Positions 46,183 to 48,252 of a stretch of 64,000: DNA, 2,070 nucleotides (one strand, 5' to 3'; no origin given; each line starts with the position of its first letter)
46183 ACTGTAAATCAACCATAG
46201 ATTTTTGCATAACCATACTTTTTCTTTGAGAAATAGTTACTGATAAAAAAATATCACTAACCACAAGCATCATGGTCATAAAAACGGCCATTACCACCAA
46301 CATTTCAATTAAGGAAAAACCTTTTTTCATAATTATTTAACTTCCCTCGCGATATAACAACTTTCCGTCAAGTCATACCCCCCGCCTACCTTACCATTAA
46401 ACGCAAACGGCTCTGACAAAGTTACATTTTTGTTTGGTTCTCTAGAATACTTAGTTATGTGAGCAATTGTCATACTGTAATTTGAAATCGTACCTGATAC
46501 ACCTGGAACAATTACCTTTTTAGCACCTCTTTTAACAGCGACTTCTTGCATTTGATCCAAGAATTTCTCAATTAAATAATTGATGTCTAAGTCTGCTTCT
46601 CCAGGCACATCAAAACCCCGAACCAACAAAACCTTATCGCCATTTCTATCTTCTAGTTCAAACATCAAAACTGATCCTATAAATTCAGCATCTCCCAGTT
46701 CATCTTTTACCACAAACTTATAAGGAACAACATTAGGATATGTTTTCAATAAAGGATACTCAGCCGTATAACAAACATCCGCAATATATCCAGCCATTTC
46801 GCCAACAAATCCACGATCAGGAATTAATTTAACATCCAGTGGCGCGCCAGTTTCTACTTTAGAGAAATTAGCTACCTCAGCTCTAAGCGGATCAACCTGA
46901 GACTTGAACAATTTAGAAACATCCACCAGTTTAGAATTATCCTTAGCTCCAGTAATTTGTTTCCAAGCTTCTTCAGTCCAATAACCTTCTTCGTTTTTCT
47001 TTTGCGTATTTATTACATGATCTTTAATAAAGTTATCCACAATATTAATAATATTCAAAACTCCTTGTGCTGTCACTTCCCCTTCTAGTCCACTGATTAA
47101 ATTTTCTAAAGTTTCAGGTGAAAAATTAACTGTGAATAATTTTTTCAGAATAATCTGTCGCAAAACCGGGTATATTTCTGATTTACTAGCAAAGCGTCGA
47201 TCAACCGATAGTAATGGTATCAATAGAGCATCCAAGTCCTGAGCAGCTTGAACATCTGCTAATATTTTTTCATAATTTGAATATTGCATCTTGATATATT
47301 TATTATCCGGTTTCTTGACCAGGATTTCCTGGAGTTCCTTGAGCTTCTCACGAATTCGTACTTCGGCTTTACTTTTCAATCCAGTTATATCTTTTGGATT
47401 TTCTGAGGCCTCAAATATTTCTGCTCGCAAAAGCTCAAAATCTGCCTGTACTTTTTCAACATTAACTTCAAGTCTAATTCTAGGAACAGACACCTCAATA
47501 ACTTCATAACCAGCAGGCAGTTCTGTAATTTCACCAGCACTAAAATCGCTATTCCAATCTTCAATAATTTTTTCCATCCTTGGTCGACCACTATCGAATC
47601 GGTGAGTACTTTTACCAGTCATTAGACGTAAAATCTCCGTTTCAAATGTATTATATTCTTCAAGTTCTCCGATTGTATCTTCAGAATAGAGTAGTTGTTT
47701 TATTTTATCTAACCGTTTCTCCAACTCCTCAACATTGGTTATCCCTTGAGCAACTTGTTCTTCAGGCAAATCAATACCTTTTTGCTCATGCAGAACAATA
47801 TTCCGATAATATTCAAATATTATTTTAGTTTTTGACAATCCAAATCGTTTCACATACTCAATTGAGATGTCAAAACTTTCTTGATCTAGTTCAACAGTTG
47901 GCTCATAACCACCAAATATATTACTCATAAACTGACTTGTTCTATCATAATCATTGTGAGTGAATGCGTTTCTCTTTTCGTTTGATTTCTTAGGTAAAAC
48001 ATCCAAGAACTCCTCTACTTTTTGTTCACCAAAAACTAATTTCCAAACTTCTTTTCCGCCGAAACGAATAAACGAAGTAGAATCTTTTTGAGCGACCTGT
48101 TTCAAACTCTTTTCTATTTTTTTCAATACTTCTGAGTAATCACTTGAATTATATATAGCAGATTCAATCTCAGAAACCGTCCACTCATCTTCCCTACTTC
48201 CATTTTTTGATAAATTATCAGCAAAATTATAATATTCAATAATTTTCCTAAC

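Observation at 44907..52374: Type IV pilin/pseudopilin operon containing a 1361-aa non-pilin protein with no signal peptide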

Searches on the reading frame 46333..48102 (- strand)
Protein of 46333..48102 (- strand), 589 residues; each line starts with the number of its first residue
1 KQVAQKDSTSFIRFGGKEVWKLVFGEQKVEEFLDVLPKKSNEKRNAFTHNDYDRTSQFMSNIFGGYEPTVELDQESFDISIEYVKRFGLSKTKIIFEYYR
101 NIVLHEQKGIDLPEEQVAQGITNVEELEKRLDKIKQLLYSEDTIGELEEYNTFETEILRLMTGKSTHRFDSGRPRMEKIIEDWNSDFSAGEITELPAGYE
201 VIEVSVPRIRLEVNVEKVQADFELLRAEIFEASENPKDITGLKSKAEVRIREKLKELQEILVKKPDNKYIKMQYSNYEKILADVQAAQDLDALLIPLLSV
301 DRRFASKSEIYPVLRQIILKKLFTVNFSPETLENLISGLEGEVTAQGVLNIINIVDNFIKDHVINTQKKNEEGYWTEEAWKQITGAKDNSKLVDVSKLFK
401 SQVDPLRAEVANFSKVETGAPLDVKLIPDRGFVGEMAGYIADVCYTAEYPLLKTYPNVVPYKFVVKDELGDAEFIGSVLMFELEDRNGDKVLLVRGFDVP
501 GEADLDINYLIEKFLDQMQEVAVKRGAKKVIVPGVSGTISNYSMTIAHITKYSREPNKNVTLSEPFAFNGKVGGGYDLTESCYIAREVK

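Call 18: find_related_loci(query=A1, collection=genome_contigs, flank=10000)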
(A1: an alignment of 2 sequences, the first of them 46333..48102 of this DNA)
Query A1 (589 aa) in genome_contigs; peptide patterns used: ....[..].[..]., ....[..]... (x = any residue, [..] = any of these).
77 stretches matched a pattern; 27 encode a relative of the query (tblastn E <= 1e-3); 25 distinct loci.
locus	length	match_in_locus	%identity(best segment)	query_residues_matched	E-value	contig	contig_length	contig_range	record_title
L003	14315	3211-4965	42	1-589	2e-160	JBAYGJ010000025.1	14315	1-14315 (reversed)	MAG: Patescibacteria group bacterium isolate SO_2016_GW1_122 scaffold07364_OW334_2016, whole genome shotgun sequence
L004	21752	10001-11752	42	1-588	1e-158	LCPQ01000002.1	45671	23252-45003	MAG: Parcubacteria group bacterium GW2011_GWA2_48_9 UY34_C0002, whole genome shotgun sequence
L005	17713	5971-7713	42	1-586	8e-155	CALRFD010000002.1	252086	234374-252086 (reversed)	MAG: Patescibacteria group bacterium isolate Ike-100m-12 genome assembly, contig: Ike-100-c9, whole genome shotgun seque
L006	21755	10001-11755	50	1-589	0e+0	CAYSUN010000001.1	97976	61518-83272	MAG TPA_asm: uncultured Gammaproteobacteria bacterium isolate SRP178699_co2_536 genome assembly, contig: NODE_31_length_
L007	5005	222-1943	38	10-588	2e-134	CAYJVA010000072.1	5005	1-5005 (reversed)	MAG TPA_asm: uncultured Gammaproteobacteria bacterium isolate ERP125453_co1_319 genome assembly, contig: NODE_22708_leng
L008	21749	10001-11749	45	2-588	2e-171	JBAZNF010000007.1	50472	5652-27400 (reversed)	MAG: Patescibacteria group bacterium isolate SO_2017_LW4_60 scaffold_618_c2_LW137-91_2017, whole genome shotgun sequence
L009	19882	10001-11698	39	23-588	8e-122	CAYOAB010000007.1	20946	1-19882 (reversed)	MAG TPA_asm: Candidatus Micrarchaeota archaeon isolate binchicken_co111_165 genome assembly, contig: NODE_5228_length_20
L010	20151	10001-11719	38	10-588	1e-121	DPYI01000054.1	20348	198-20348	MAG TPA_asm: Patescibacteria group bacterium isolate UBA10108 contig_26028, whole genome shotgun sequence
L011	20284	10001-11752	39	2-589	4e-146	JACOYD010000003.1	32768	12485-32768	MAG: Candidatus Microgenomates bacterium isolate NC_groundwater_170_Ag_S-0.1um_42_15 S4_GD2017_2_S1_scaffold_1112, whole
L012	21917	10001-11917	35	11-588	7e-117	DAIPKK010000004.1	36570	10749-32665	MAG TPA_asm: Patescibacteria group bacterium isolate CTOTU18523 NODE_959_length_36570_cov_7.462221, whole genome shotgun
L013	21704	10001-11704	38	14-588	9e-115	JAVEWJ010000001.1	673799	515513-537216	MAG: Candidatus Gracilibacteria bacterium isolate BF4_142 NODE_6_length_673799_cov_13.584105_Biofilm4, whole genome shot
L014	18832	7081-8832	35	1-588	2e-112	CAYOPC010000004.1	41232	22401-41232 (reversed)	MAG TPA_asm: uncultured Gammaproteobacteria bacterium isolate SRP294416_co3_77 genome assembly, contig: NODE_963_length_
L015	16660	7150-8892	36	11-589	1e-122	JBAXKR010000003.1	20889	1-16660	MAG: bacterium isolate ELA406 MAG406_3, whole genome shotgun sequence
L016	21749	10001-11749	36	1-588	2e-108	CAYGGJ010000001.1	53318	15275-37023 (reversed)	MAG TPA_asm: uncultured Gammaproteobacteria bacterium isolate ERP113451_co1_192 genome assembly, contig: NODE_485_length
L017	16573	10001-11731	34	7-588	3e-108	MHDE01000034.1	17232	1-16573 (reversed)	MAG: Microgenomates group bacterium RIFCSPHIGHO2_01_FULL_45_11 rifcsphigho2_01_scaffold_7249, whole genome shotgun seque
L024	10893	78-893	41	314-588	2e-74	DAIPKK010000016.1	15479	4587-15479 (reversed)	MAG TPA_asm: Patescibacteria group bacterium isolate CTOTU18523 NODE_3787_length_15479_cov_8.191714, whole genome shotgu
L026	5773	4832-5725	36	11-291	3e-41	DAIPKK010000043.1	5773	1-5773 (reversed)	MAG TPA_asm: Patescibacteria group bacterium isolate CTOTU18523 NODE_16057_length_5773_cov_8.272823, whole genome shotgu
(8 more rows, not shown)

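Call 29: search_solved_structures(query=A2, max_evalue=10)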
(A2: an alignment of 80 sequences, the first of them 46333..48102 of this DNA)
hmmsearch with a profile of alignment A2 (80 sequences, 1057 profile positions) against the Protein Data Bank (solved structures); distinct sequences matched with E-value up to 10: 21.
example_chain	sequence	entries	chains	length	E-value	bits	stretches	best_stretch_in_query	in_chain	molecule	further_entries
8cws_A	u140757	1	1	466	0.001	20.7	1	50-377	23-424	F4132-2 Chain A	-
8cwy_A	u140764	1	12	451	0.0014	20.3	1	39-367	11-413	T32-15-1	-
9drl_A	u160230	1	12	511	0.079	14.5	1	35-337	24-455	T33-549_B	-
3pgq_A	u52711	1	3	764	0.15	13.5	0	974-1000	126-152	Acetyl-CoA carboxylase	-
3tv5_A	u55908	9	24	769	0.21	13.1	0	974-1000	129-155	Acetyl-CoA carboxylase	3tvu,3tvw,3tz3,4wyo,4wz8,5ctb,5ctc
3h0j_A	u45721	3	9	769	0.24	12.8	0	974-1000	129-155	Acetyl-CoA carboxylase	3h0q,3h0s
2wb7_A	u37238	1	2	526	0.45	11.9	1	697-770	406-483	PT26-6P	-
1w2x_A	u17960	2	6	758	0.49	11.8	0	974-1000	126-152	ACETYL-COA CARBOXYLASE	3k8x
8fbk_A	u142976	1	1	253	0.51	11.8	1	100-251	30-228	KWOCA_65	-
1od2_A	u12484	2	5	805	0.57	11.6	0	974-1000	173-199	ACETYL-COENZYME A CARBOXYLASE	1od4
1qvr_A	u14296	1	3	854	0.63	11.5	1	17-140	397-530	ClpB protein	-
6xh5_A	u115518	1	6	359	0.84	11.1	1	36-168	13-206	helical fusion design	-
4m3l_A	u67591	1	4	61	0.92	10.9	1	709-750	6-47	E3 ubiquitin-protein ligase TRIM63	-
8gl3_A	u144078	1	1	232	1.5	10.2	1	17-366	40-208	pRLB-519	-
6r17_A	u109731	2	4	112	1.7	10.1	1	687-754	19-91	Synaptonemal complex central element protein 2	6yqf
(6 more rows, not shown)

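Call 42: predict_structure(alignment_id=A2)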
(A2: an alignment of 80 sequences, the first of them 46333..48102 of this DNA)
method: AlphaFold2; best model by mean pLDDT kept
length: 589 residues; sequences in the alignment: 80
mean_pLDDT: 94.0   pTM: 0.88
mean pLDDT of the five models: 94.0, 93.7, 92.9, 92.7, 92.0
residues with pLDDT >= 90: 492; 70-90: 88; 50-70: 9; < 50: 0
segments of 3 or more residues with pLDDT < 50: none
pLDDT, mean of each block of 10 residues (from residue 1): 88 95 97 90 92 89 79 95 93 92 97 96 97 95 92 94 87 94 97 97 97 97 98 96 98 98 97 98 98 98 96 98 86 86 94 92 87 93 96 96 95 94 98 97 92 98 91 96 98 96 95 98 98 93 91 93 91 77 96
secondary structure, 60 per line:
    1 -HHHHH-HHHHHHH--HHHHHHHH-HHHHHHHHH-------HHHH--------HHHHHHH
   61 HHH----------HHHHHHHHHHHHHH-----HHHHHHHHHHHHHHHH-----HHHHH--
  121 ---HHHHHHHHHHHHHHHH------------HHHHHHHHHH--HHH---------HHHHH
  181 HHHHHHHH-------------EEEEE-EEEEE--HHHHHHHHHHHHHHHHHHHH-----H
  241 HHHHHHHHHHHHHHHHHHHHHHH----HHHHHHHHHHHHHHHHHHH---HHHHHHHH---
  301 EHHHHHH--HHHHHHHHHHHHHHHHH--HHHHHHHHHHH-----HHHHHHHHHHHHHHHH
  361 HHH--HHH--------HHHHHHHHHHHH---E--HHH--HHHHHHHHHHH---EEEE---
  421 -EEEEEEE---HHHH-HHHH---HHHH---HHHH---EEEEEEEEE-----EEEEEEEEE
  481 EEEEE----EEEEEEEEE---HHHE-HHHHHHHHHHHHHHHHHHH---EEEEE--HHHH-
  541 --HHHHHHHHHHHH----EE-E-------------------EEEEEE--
elements in order: H2-6 H8-14 H17-24 H26-34 H42-45 H54-63 H74-87 H93-108 H114-118 H124-139 H152-161 H176-188 E202-206 E208-212 H215-234 H240-263 H268-286 H290-297 H302-307 H310-326 H329-339 H345-363 H377-388 H400-410 E414-417 E422-428 H432-435 H437-440 H444-447 H451-454 E458-466 E472-485 E490-498 H507-525 E529-533 H536-539 H543-554 E582-587

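Call 46: fold_search(model_id=the predicted structure, library=pdb)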
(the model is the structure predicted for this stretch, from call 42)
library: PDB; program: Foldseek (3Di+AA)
matches with E <= 10: 356; with E <= 0.001: 0
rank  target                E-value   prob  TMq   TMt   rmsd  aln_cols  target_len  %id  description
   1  6edz_B                2.9e-02  0.54  0.15  0.13  27.2       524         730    9  Crystal structure of Mycobacterium tuberculosis ICL2 in complex with acetyl-CoA, form I (released 2019-08-14)
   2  6ee1_B                3.6e-02  0.51  0.15  0.13  28.6       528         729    9  Crystal structure of Mycobacterium tuberculosis ICL2 in complex with acetyl-CoA (released 2019-08-14)
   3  6edz_A                4.5e-02  0.47  0.15  0.13  27.6       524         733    9  Crystal structure of Mycobacterium tuberculosis ICL2 in complex with acetyl-CoA, form I (released 2019-08-14)
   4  6ee1_D                4.9e-02  0.44  0.15  0.13  28.2       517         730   10  Crystal structure of Mycobacterium tuberculosis ICL2 in complex with acetyl-CoA (released 2019-08-14)
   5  6edz_D                4.9e-02  0.44  0.15  0.13  27.4       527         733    9  Crystal structure of Mycobacterium tuberculosis ICL2 in complex with acetyl-CoA, form I (released 2019-08-14)
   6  6edw_D                6.7e-02  0.33  0.15  0.12  47.5       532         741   10  Crystal structure of Mycobacterium tuberculosis ICL2 in the apo form (released 2019-08-14)
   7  6ee1_A                8.7e-02  0.20  0.15  0.13  29.1       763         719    9  Crystal structure of Mycobacterium tuberculosis ICL2 in complex with acetyl-CoA (released 2019-08-14)
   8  6ee1_C                9.5e-02  0.28  0.15  0.13  30.8       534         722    9  Crystal structure of Mycobacterium tuberculosis ICL2 in complex with acetyl-CoA (released 2019-08-14)
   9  6edz_C                9.5e-02  0.25  0.14  0.12  29.6       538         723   10  Crystal structure of Mycobacterium tuberculosis ICL2 in complex with acetyl-CoA, form I (released 2019-08-14)
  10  9obo_A                1.2e-01  0.16  0.10  0.08  43.4       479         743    8  Crystal structure of Mycobacterium tuberculosis isocitrate lyase 2 fixed in the apo form with disulfide bonds (released 2026-03-18)
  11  6edw_A                1.5e-01  0.25  0.15  0.12  48.2       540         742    9  Crystal structure of Mycobacterium tuberculosis ICL2 in the apo form (released 2019-08-14)
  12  9obo_D                1.5e-01  0.25  0.15  0.12  49.5       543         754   10  Crystal structure of Mycobacterium tuberculosis isocitrate lyase 2 fixed in the apo form with disulfide bonds (released 2026-03-18)
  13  8g8k                  1.6e-01  0.96  0.10  0.30   4.2        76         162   20  Crystal structure of Rv1916 (residues 233-398) (released 2023-06-07)
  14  5zgn_C                1.8e-01  0.97  0.15  0.47   5.1       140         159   11  The crystal structure of KacTA-DNA complex (released 2019-04-03)
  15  9obo_B                1.8e-01  0.18  0.12  0.10  44.0       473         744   10  Crystal structure of Mycobacterium tuberculosis isocitrate lyase 2 fixed in the apo form with disulfide bonds (released 2026-03-18)
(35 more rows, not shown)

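Call 51: find_related_loci(query=A2, collection=metagenome_contigs, flank=7000)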
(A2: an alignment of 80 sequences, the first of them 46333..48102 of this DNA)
Query A2 (589 aa) in metagenome_contigs; peptide patterns used: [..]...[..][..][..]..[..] (x = any residue, [..] = any of these).
60 stretches matched a pattern; 35 encode a relative of the query (tblastn E <= 1e-3); 35 distinct loci.
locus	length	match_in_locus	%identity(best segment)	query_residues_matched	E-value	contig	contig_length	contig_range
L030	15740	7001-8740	50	7-589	0e+0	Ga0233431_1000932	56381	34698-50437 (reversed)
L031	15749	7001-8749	45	2-588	2e-171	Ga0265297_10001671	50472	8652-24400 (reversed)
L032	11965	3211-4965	42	1-589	1e-160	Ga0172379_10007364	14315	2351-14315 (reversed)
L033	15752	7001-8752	42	1-588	1e-158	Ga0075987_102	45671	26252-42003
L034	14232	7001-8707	40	1-588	8e-146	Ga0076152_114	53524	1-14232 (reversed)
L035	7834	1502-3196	40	11-588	7e-145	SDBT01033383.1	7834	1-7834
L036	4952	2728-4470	39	1-588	1e-141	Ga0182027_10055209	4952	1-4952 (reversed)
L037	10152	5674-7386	37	11-589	2e-132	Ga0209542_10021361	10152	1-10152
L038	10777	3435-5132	39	23-588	6e-122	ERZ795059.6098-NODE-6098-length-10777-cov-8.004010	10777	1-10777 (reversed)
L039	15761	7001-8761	38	11-588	1e-120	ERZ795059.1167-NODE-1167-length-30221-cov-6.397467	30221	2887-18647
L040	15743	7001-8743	36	11-588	3e-119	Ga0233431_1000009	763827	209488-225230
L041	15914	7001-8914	36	11-588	6e-118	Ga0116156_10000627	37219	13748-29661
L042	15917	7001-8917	35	11-588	6e-117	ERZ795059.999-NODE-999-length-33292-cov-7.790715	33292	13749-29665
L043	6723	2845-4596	35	1-588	7e-115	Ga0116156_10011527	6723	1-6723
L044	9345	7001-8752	35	1-588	9e-113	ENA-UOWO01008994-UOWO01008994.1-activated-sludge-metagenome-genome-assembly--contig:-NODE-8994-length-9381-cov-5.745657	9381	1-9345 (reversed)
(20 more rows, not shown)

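Call 101: search_protein_families(library=pfam, proteins=[L009:5124-5519:+, L009:5485-6717:+, L009:3887-5023:-, L009:6707-7489:-, L009:11918-16879:+, L009:16885-17781:+, L013:12320-13486:+], max_evalue=0.001)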
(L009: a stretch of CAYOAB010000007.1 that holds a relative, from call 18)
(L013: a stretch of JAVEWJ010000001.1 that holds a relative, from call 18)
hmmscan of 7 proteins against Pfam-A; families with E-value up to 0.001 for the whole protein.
L009:5124-5519:+ (131 aa): 1 family
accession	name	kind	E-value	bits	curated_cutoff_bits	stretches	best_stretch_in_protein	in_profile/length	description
PF01092.24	Ribosomal_S6e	-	3.5e-39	133.9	26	1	1-120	1-124/125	Ribosomal protein S6e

L009:5485-6717:+ (410 aa): 4 families
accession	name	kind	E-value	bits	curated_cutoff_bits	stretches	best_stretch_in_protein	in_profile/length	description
PF00009.33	GTP_EFTU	-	1.4e-29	103.5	26.5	1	13-204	4-187/188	Elongation factor Tu GTP binding domain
PF09173.17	eIF2_C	-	4.8e-23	81.6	22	1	328-409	2-86/86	Initiation factor eIF2 gamma, C terminal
PF03144.31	GTP_EFTU_D2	-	0.00012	22.8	30.3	1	236-297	1-56/73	Elongation factor Tu domain 2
PF01926.29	MMR_HSR1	-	0.00045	20.8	21.9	0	15-148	2-110/113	50S ribosome-binding GTPase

L009:3887-5023:- (378 aa): 6 families
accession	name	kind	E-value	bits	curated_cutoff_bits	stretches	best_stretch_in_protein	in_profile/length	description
PF00534.26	Glycos_transf_1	-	3e-33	115.2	26.4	1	195-354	15-171/172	Glycosyl transferases group 1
PF13692.12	Glyco_trans_1_4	-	2e-21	77.2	27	1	197-341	3-142/142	Glycosyl transferases group 1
PF20706.3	GT4-conflict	-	1.9e-07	30.9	26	1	195-316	197-320/385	Family 4 Glycosyltransferase in conflict systems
PF13524.12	Glyco_trans_1_2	-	9.9e-07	29.2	25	1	230-369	15-142/144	Glycosyl transferase-like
PF02350.25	Epimerase_2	-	2.3e-05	23.9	30.6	1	212-349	199-327/347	UDP-N-acetylglucosamine 2-epimerase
PF13439.12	Glyco_transf_4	-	2.8e-05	24.7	28.5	1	14-187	2-169/170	Glycosyltransferase Family 4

L009:6707-7489:- (260 aa): 5 families
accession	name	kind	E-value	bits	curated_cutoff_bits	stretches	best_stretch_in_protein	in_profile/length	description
PF12796.13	Ank_2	-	1.3e-30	106.2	27.3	2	78-169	1-89/90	Ankyrin repeats (3 copies)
PF00023.36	Ank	-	3.2e-21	74.7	21.1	1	140-171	2-33/33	Ankyrin repeat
PF13857.12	Ank_5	-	3.1e-20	72.5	27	3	126-177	1-53/56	Ankyrin repeats (many copies)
PF13637.12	Ank_4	-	1.3e-18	67.1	22.7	2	151-193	8-50/50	Ankyrin repeats (many copies)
PF13606.12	Ank_3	-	3.7e-17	60.9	22.3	0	139-167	1-29/30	Ankyrin repeat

L009:11918-16879:+ (1653 aa): 10 families
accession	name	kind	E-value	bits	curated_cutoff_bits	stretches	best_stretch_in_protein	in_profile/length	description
PF00493.29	MCM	-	8.3e-74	247.9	23.3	3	256-354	2-99/224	MCM P-loop domain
PF14890.11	Intein_splicing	-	2.5e-46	157.7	35.8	2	360-841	1-155/155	Intein splicing domain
PF14528.11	LAGLIDADG_3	-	2.2e-44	150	22.5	4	678-769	3-82/82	LAGLIDADG-like domain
PF17207.9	MCM_OB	-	2.9e-26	92.1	24.8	1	97-219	3-125/126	MCM OB domain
PF17855.7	MCM_lid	-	8.8e-25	87.5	27.4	1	1477-1558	1-84/87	MCM AAA-lid domain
PF14551.11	MCM_N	-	7.3e-06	26.8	24.9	1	13-71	15-71/95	MCM N-terminal domain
PF21100.3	MCM_C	-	0.0003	21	27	1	1584-1649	1-63/64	MCM protein C-terminal winged helix-turn-helix domain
PF21120.3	MCM_WH_arc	-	0.00046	20.6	26.1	0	1589-1648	2-63/63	Archaeal MCM, winged-helix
PF03161.18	LAGLIDADG_2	-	0.00076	19.9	25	1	543-643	62-162/168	LAGLIDADG DNA endonuclease family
PF05204.19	Hom_end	-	0.00087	19.8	21.1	0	680-741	16-75/110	Homing endonuclease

L009:16885-17781:+ (298 aa): 1 family
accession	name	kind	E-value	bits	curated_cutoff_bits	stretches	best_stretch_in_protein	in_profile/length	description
PF06550.16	SPP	-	9.1e-10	38.9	23.9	1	10-291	3-277/283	Signal-peptide peptidase, presenilin aspartyl protease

L013:12320-13486:+ (388 aa): 0 families
